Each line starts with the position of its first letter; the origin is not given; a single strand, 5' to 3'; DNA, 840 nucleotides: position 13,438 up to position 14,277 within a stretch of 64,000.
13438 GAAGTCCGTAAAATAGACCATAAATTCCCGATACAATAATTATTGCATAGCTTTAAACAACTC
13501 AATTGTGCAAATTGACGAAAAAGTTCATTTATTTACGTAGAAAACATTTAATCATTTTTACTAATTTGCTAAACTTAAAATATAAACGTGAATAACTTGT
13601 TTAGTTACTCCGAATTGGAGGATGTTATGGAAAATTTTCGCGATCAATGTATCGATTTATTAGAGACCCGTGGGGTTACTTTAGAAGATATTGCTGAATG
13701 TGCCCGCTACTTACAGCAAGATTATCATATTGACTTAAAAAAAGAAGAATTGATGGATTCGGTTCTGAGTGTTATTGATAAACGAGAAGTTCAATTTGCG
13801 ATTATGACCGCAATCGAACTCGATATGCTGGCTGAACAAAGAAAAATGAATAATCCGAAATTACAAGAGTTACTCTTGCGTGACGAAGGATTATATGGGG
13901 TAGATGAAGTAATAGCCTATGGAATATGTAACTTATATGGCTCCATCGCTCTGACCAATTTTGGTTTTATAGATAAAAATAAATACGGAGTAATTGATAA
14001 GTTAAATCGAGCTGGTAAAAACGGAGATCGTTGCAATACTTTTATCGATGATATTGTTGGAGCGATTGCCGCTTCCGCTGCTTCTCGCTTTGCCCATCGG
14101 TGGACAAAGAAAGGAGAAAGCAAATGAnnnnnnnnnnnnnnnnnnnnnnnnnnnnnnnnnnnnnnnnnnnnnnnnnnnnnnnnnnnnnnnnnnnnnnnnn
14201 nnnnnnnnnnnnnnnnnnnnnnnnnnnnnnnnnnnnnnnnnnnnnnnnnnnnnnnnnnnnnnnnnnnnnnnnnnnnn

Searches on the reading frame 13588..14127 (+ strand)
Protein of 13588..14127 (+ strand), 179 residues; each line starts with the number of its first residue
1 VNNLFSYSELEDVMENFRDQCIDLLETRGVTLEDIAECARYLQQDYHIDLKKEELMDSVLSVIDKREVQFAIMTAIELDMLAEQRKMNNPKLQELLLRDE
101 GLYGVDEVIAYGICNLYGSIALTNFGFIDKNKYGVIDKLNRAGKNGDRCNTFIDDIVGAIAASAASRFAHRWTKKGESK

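Call 8: search_protein_families(library=pfam, proteins=[window:13588-14127:+], max_evalue=0.01)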
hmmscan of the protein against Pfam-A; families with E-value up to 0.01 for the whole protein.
window:13588-14127:+ (179 aa): 1 family
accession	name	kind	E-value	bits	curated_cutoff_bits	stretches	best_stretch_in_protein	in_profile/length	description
PF04608.18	PgpA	-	1.7e-15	57.6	28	1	62-170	31-141/141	Phosphatidylglycerophosphatase A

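Call 9: search_protein_families(library=ncbifam, proteins=[window:13588-14127:+], max_evalue=0.01)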
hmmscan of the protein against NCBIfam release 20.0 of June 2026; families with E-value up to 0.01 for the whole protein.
window:13588-14127:+ (179 aa): 1 family
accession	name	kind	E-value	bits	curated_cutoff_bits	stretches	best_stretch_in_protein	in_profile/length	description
TIGR03161.1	ribazole_CobZ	equivalog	5.3e-14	52.7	152.5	1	23-167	3-137/140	alpha-ribazole phosphatase CobZ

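Call 14: find_encoding_contigs(protein=window:13627-14127:+, flank=10000, max_places=10)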
Protein window:13627-14127:+ (166 aa): 16 contigs read that carry it; 10 places shown.
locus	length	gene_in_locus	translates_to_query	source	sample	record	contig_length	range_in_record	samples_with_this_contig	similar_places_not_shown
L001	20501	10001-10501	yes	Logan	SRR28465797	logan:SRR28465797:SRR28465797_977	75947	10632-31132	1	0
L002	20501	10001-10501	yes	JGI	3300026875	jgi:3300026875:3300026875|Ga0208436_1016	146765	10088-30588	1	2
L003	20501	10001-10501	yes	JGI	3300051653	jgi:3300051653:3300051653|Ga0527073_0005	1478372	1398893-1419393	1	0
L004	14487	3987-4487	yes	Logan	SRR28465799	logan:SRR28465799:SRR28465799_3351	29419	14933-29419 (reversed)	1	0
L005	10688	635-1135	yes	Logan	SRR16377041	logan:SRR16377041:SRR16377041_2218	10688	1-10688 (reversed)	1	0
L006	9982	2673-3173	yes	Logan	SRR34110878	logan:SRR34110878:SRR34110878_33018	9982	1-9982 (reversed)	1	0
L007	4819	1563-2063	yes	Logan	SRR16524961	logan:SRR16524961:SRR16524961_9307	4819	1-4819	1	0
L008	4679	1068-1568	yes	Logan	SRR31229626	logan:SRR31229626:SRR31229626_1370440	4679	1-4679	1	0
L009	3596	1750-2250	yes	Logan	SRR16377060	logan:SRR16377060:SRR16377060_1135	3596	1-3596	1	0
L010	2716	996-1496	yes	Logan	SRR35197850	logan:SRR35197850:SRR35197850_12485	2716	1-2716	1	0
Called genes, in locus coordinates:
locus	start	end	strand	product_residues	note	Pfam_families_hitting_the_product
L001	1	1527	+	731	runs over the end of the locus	-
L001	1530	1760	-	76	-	-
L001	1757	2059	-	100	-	-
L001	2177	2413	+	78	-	-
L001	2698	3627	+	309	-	PF00056:Ldh_1_N, PF02866:Ldh_1_C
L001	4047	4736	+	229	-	PF13350:Y_phosphatase3, PF22741:PTP-NADK (weak), PF00102:Y_phosphatase (weak), PF22784:PTP-SAK, PF22785:Tc-R-P (weak), PF00782:DSPc (weak)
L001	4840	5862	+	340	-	-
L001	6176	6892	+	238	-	PF08378:NERD, PF01396:Zn_ribbon_Top1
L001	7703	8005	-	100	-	PF13749:HATPase_c_4 (weak)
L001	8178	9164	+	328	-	-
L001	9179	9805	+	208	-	PF01739:CheR (faint), PF13489:Methyltransf_23, PF01728:FtsJ (weak), PF02353:CMAS (weak), PF13847:Methyltransf_31, PF08241:Methyltransf_11, PF08242:Methyltransf_12, PF13649:Methyltransf_25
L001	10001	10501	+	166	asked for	PF04608:PgpA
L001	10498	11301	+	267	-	PF02457:DAC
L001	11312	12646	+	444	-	PF02878:PGM_PMM_I, PF02879:PGM_PMM_II, PF02880:PGM_PMM_III, PF00408:PGM_PMM_IV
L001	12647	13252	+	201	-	PF12535:Nudix_N (faint), PF00293:NUDIX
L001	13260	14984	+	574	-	PF00128:Alpha-amylase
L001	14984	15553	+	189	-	PF13556:HTH_30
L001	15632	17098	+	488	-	PF00005:ABC_tran, PF17912:OB_MalK (faint), PF08402:TOBE_2 (faint)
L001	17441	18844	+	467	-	PF13416:SBP_bac_8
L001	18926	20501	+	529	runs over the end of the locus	PF00528:BPD_transp_1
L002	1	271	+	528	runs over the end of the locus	PF13396:PLDc_N, PF13091:PLDc_2, PF00614:PLDc (weak), PF13091:PLDc_2, PF00614:PLDc (weak)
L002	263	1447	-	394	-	PF10509:GalKase_gal_bdg, PF00288:GHMP_kinases_N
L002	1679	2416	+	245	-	PF01643:Acyl-ACP_TE, PF20791:Acyl-ACP_TE_C (weak)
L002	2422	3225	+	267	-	PF02535:Zip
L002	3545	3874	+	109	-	PF08818:DUF1801 (weak)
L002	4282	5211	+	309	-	PF00056:Ldh_1_N, PF02866:Ldh_1_C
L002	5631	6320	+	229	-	PF13350:Y_phosphatase3, PF22741:PTP-NADK (weak), PF00102:Y_phosphatase (weak), PF22784:PTP-SAK, PF22785:Tc-R-P (weak), PF00782:DSPc (weak)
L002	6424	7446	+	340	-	-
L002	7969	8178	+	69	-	-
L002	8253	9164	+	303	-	-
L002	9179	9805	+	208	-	PF01739:CheR (faint), PF13489:Methyltransf_23, PF01728:FtsJ (weak), PF02353:CMAS (weak), PF13847:Methyltransf_31, PF08241:Methyltransf_11, PF08242:Methyltransf_12, PF13649:Methyltransf_25, +1 more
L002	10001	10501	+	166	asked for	PF04608:PgpA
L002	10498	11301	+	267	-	PF02457:DAC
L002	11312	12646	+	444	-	PF02878:PGM_PMM_I, PF02879:PGM_PMM_II, PF02880:PGM_PMM_III, PF00408:PGM_PMM_IV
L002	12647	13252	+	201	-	PF12535:Nudix_N (faint), PF00293:NUDIX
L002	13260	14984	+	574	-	PF00128:Alpha-amylase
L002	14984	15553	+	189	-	PF13556:HTH_30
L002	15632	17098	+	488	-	PF00005:ABC_tran, PF17912:OB_MalK (faint), PF08402:TOBE_2 (faint)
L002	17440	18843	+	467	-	PF13416:SBP_bac_8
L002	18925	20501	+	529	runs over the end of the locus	PF00528:BPD_transp_1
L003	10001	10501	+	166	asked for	PF04608:PgpA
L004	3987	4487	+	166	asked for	PF04608:PgpA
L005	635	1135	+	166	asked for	PF04608:PgpA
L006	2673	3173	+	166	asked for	PF04608:PgpA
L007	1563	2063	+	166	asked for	PF04608:PgpA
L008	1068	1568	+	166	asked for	PF04608:PgpA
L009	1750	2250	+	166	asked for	PF04608:PgpA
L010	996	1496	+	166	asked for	PF04608:PgpA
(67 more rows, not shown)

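Call 17: find_related_loci(query=window:13627-14127:+, collection=genome_contigs, flank=10000)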
Query window:13627-14127:+ (166 aa) in genome_contigs; peptide patterns used: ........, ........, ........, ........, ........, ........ (x = any residue, [..] = any of these).
155 stretches matched a pattern; 64 encode a relative of the query (tblastn E <= 1e-3); 64 distinct loci.
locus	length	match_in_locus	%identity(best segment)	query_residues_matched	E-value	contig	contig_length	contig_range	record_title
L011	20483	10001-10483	75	1-161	3e-81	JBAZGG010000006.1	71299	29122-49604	MAG: Bacilli bacterium isolate SO_2017_LW3_39 NODE_740_length_71299_cov_1.588377_LW162_2017, whole genome shotgun sequen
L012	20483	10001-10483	75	1-161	7e-80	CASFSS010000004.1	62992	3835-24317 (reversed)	uncultured bacterium isolate SI.B16.metabat-bins.179 genome assembly, contig: SI.B16.metabat-bins.179.fa_k141_175959, wh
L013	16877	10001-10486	73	1-162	4e-80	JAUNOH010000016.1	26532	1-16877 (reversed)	MAG: Bacillota bacterium isolate S34M_St_12 NODE_826_length_26532_cov_27.376289, whole genome shotgun sequence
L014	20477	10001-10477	74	1-159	1e-79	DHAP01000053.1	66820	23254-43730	MAG TPA_asm: Bacillales bacterium UBA4951 UBA4951_contig_172, whole genome shotgun sequence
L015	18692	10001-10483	74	1-161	3e-79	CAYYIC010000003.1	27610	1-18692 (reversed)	MAG TPA_asm: uncultured Staphylococcaceae bacterium isolate SRP192927_co5_65 genome assembly, contig: NODE_1817_length_2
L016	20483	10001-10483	74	1-161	8e-79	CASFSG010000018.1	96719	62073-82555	uncultured bacterium isolate CO.B31.metabat-bins.33 genome assembly, contig: CO.B31.metabat-bins.33.fa_k141_16379730, wh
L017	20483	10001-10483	73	1-161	4e-78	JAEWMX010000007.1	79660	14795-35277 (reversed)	MAG: Bacillota bacterium isolate OH_PDB_148 k127_1611595, whole genome shotgun sequence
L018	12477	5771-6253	73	1-161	3e-78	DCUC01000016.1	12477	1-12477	MAG TPA_asm: Bacillales bacterium UBA1424 UBA1424_contig_33211, whole genome shotgun sequence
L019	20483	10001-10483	73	1-161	4e-78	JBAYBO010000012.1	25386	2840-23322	MAG: Bacilli bacterium isolate SO_2016_CLC_T2_123 scaffold01241_PH3_Jul20_2016, whole genome shotgun sequence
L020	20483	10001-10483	73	1-161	9e-78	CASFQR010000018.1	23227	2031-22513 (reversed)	uncultured bacterium isolate T20_L4_324324_idba_bin.108 genome assembly, contig: T20_L4_324324_idba_bin.108.fa_scaffold_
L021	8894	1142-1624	72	1-161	1e-77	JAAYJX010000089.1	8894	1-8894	MAG: Erysipelotrichia bacterium isolate AS10tlH2TH_345 162503_AS10, whole genome shotgun sequence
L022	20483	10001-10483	74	1-161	4e-77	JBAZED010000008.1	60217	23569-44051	MAG: Bacilli bacterium isolate SO_2017_LW3_117 NODE_1021_length_60217_cov_3.116558_LW162_2017, whole genome shotgun sequ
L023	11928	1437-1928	66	3-166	4e-73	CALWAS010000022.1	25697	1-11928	MAG: uncultured Bacilli bacterium isolate E25__bin44 genome assembly, contig: E25__k127_2565695, whole genome shotgun se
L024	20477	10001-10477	66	3-161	6e-71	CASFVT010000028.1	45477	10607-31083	uncultured Firmicutes bacterium isolate Batch6_idba_bin.581 genome assembly, contig: Batch6_idba_bin.581.fa_k87_20269256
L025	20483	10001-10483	74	1-161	5e-71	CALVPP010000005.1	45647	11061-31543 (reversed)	MAG: uncultured Bacilli bacterium isolate BRZ_RA__bin24 genome assembly, contig: BRZ_RA__NODE_542_length_45647_cov_7.507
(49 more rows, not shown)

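Call 54: search_protein_families(library=padloc, proteins=[L001:6176-6892:+, L001:7703-8005:-], max_evalue=0.01)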
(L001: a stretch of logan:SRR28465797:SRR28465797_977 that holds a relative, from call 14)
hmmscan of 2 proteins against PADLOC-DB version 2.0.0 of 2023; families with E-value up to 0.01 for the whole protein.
L001:6176-6892:+ (238 aa): 2 families
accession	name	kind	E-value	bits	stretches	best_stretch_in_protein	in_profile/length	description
PDLC02512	PglW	-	1.1e-06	24.8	1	50-111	43-100/1403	PglW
PDLC04263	PDC-M01B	-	0.0028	15.4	1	161-215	59-111/291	-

L001:7703-8005:- (100 aa): 0 families

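Call 55: search_protein_families(library=pfam, proteins=[L001:6176-6892:+, L001:7703-8005:-, L001:8069-8260:-, L012:8121-9806:-, L012:6137-6589:+, L013:8524-9831:+], max_evalue=0.01)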
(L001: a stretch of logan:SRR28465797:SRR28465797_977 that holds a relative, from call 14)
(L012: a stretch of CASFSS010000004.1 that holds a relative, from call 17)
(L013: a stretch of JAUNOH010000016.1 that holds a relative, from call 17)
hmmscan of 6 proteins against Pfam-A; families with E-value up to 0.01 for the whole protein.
L001:6176-6892:+ (238 aa): 2 families
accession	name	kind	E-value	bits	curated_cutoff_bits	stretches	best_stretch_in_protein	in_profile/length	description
PF08378.17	NERD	-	2.3e-27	96.1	22.1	1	22-134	1-111/111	Nuclease-related domain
PF01396.24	Zn_ribbon_Top1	-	1.1e-15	57.6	32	1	204-238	2-36/39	Topoisomerase DNA binding C4 zinc finger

L001:7703-8005:- (100 aa): 1 family
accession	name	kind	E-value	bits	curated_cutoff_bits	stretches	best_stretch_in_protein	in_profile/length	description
PF13749.12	HATPase_c_4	-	2.7e-06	27.7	26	1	1-61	5-67/89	Putative ATP-dependent DNA helicase recG C-terminal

L001:8069-8260:- (63 aa): 1 family
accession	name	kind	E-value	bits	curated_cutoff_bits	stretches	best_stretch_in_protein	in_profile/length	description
PF15517.12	TBPIP_N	-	0.0043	17.5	27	1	2-54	41-93/100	TBP-interacting protein N-terminus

L012:8121-9806:- (561 aa): 1 family
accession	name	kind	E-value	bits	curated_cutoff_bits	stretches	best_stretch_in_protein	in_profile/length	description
PF01432.26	Peptidase_M3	-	1.4e-24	87.7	27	2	310-547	183-454/457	Peptidase family M3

L012:6137-6589:+ (150 aa): 2 families
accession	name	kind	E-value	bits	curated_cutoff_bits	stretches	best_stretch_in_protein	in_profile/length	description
PF00383.29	dCMP_cyt_deam_1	-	4.9e-28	97.4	25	1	2-100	5-102/102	Cytidine and deoxycytidylate deaminase zinc-binding region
PF14437.12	MafB19-deam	-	5.6e-25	88.3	27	1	2-103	4-104/142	MafB19-like deaminase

L013:8524-9831:+ (435 aa): 1 family
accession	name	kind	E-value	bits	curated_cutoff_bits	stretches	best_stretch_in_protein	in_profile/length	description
PF07804.18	HipA_C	-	9.7e-06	25.8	30.5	1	286-353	87-162/213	HipA-like C-terminal domain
